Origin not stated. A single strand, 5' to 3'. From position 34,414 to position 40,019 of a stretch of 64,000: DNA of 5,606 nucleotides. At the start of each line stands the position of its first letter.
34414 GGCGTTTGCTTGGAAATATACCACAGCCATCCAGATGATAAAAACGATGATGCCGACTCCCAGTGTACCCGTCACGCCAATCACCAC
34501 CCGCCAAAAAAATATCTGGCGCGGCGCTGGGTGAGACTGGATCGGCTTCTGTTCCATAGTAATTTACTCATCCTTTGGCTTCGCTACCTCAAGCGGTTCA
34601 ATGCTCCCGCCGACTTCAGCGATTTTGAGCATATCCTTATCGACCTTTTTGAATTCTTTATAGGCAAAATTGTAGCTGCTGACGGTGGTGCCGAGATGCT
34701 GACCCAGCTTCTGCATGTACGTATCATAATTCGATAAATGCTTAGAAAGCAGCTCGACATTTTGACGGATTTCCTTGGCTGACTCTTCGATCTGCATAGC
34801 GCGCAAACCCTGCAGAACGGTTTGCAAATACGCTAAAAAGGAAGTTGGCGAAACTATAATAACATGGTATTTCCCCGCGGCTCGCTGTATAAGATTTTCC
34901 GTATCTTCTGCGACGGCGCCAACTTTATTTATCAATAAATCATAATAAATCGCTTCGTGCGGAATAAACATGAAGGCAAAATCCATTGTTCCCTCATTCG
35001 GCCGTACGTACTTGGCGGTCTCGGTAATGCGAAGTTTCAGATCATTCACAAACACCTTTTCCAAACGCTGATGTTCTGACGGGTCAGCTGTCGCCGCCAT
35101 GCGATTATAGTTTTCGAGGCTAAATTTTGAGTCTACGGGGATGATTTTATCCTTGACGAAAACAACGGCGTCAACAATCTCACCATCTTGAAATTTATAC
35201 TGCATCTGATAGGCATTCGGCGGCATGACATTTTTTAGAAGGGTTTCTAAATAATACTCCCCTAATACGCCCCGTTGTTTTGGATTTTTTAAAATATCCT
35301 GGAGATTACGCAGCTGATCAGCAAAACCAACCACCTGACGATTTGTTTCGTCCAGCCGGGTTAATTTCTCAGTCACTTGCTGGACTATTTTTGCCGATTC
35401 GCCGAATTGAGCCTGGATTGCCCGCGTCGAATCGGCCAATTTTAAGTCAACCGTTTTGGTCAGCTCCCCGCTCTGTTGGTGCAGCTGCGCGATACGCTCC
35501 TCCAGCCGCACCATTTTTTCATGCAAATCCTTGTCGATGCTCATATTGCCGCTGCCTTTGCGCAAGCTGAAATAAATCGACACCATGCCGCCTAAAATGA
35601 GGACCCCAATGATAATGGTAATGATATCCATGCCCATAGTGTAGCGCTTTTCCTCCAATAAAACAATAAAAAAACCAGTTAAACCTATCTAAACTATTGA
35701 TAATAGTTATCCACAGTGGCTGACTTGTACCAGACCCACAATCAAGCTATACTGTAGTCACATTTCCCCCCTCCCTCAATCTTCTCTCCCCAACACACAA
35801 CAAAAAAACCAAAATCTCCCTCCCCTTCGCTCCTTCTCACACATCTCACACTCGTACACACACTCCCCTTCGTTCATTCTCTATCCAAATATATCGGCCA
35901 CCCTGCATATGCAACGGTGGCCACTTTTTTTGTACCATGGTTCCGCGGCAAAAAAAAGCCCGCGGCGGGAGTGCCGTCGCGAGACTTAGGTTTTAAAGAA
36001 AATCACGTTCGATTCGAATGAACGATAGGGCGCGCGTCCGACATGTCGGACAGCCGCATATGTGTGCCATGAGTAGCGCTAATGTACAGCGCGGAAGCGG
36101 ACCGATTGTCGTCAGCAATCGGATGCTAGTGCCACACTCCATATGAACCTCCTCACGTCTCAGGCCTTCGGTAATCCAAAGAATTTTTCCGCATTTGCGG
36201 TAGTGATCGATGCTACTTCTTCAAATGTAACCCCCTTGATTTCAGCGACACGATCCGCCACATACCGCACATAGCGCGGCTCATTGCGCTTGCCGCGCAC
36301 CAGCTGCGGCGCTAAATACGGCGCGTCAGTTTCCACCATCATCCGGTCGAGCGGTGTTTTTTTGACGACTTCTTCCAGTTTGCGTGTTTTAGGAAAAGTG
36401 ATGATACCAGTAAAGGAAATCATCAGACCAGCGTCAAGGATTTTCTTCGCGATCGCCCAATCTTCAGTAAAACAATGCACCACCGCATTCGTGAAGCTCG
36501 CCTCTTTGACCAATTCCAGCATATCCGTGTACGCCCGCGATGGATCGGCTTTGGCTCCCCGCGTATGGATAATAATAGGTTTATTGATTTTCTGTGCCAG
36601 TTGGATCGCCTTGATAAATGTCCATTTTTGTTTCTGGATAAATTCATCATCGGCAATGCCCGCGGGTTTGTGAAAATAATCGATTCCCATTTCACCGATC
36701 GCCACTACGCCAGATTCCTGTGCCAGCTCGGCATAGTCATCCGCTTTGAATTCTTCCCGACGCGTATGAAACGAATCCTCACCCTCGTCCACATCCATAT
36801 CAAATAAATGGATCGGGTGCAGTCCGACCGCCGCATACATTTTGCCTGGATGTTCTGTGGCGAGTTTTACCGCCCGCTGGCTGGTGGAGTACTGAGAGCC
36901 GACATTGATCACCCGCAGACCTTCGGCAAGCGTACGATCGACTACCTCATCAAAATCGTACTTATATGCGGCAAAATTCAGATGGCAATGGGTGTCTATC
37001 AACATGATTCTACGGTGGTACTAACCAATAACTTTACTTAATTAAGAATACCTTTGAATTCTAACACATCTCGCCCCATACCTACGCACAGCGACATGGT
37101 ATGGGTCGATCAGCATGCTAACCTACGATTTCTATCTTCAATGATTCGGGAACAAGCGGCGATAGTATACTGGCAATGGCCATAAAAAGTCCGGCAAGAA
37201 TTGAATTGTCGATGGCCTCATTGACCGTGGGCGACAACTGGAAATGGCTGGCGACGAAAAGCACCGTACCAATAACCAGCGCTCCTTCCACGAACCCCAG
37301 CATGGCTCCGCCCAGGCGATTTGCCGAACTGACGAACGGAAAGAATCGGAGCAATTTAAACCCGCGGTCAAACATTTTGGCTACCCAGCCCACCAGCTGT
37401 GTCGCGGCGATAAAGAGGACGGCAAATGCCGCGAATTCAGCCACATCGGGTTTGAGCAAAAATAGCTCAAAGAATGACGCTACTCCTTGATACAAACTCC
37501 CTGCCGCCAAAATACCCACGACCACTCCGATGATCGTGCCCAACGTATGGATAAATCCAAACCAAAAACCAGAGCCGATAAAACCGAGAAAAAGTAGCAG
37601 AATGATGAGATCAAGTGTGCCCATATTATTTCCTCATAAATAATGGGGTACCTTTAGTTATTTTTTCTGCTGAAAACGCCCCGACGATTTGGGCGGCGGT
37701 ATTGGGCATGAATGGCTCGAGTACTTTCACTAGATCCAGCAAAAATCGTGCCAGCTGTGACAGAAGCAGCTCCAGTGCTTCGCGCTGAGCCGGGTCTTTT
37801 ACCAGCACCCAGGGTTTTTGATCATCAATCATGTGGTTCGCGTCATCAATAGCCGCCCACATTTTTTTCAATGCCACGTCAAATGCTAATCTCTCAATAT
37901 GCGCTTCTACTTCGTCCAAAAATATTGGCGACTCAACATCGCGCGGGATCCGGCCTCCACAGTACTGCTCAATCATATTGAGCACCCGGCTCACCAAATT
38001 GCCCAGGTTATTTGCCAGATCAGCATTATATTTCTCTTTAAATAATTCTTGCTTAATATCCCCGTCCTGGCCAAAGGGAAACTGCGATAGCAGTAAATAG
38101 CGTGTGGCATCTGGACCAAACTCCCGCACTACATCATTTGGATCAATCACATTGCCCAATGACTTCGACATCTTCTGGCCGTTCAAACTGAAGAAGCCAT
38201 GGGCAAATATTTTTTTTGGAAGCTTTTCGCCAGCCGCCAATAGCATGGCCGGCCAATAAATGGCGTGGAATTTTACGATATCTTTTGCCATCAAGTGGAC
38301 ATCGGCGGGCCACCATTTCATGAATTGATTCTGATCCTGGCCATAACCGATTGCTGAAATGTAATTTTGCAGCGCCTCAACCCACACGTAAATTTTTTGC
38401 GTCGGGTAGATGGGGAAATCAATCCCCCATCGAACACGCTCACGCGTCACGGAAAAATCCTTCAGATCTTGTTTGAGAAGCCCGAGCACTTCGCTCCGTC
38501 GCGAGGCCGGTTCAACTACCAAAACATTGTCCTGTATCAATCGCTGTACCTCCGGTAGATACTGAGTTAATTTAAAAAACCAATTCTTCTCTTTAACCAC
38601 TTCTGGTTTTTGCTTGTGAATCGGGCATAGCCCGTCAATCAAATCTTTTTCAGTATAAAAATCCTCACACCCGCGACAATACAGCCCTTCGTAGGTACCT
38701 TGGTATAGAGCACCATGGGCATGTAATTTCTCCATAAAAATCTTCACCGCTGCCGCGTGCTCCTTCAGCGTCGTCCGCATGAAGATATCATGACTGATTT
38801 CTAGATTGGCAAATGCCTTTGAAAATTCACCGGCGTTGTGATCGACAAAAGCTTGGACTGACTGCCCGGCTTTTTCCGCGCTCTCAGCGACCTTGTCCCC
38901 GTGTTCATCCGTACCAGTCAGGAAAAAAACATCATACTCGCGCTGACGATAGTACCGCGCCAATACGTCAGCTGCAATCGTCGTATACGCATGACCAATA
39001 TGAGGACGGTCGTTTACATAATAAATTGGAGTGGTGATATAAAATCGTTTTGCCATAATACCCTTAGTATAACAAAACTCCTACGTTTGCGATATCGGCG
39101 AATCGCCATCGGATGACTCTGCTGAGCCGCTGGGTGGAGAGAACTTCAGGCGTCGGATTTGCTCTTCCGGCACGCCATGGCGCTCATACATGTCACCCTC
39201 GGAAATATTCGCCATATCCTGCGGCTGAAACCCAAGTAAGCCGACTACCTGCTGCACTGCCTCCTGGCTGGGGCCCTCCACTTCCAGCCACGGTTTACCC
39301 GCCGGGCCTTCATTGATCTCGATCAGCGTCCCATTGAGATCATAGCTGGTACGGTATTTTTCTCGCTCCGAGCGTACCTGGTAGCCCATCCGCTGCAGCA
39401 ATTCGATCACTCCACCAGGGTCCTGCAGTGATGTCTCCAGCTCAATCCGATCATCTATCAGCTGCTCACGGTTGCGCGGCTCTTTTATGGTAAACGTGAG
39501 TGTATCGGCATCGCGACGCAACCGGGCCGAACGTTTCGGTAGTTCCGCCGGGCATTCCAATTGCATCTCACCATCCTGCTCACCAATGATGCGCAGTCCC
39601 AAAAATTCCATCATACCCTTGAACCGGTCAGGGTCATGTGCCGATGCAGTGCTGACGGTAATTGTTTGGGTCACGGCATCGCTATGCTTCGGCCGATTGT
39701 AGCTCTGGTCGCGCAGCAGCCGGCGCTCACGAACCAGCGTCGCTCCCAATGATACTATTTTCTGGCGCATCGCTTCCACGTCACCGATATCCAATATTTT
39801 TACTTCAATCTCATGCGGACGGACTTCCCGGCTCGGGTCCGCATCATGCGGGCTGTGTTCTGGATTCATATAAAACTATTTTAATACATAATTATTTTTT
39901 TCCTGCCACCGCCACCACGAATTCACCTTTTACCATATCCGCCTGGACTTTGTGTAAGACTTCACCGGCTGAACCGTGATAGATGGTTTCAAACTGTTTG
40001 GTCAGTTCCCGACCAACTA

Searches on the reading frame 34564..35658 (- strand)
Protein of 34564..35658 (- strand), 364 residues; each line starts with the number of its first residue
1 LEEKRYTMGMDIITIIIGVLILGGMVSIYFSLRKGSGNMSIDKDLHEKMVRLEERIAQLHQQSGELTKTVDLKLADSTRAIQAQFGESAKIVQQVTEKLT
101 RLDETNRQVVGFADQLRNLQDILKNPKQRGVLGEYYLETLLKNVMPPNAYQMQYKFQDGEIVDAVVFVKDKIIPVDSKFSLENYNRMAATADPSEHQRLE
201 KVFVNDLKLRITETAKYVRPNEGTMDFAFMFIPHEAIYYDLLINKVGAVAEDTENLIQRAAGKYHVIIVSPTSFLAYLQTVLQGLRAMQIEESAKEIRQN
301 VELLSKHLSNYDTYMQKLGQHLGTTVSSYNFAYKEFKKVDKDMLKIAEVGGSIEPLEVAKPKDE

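Call 74: search_protein_families(library=pfam, proteins=[window:34564-35658:-], max_evalue=0.001)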
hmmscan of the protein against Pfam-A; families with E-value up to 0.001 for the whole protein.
window:34564-35658:- (364 aa): 1 family
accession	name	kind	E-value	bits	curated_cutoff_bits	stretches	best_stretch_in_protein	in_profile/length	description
PF02646.22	RmuC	-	1.3e-52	179.2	26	1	65-341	5-272/291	RmuC family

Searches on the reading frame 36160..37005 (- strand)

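Call 74: search_protein_families(library=pfam, proteins=[window:36160-37005:-], max_evalue=0.001)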
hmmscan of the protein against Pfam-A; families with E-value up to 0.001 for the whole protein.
window:36160-37005:- (281 aa): 1 family
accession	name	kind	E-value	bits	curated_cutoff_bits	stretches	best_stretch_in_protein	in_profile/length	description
PF01026.27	TatD_DNase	-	9e-77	258.3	27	1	3-277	1-253/253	TatD related DNase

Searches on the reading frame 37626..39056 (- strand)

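Call 74: search_protein_families(library=pfam, proteins=[window:37626-39056:-], max_evalue=0.001)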
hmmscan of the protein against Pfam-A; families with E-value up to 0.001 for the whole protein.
window:37626-39056:- (476 aa): 5 families
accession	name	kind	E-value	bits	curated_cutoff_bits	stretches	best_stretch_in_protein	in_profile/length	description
PF09334.17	tRNA-synt_1g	-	8.5e-107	357.7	20.1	2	137-359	162-391/391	tRNA synthetases class I (M)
PF00133.28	tRNA-synt_1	-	1.9e-30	106.4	22.7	2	224-331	301-410/414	tRNA synthetases class I (I, L, M and V)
PF01406.26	tRNA-synt_1e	-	8.8e-23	81.6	27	2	14-124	19-128/301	tRNA synthetases class I (C) catalytic domain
PF08264.19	Anticodon_1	-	9.6e-05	22.7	25.1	1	381-458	13-87/148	Anticodon-binding domain of tRNA ligase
PF01921.24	tRNA-synt_1f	-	0.00042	19.8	27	0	285-327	271-314/360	tRNA synthetases class I (K)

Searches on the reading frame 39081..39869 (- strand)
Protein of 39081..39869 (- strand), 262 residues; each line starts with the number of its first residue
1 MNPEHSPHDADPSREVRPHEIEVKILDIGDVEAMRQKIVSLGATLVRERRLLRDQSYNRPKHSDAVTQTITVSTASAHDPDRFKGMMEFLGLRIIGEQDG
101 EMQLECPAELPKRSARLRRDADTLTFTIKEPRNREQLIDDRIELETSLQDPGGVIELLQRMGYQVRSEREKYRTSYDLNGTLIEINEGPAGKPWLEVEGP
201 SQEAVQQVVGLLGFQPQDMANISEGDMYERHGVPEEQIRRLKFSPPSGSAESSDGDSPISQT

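Call 74: search_protein_families(library=pfam, proteins=[window:39081-39869:-], max_evalue=0.001)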
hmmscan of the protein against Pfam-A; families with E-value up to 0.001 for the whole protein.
window:39081-39869:- (262 aa): 1 family
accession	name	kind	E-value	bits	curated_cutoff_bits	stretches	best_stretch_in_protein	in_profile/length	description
PF01928.26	CYTH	-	1.5e-07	31.8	23.2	1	112-208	51-156/179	CYTH domain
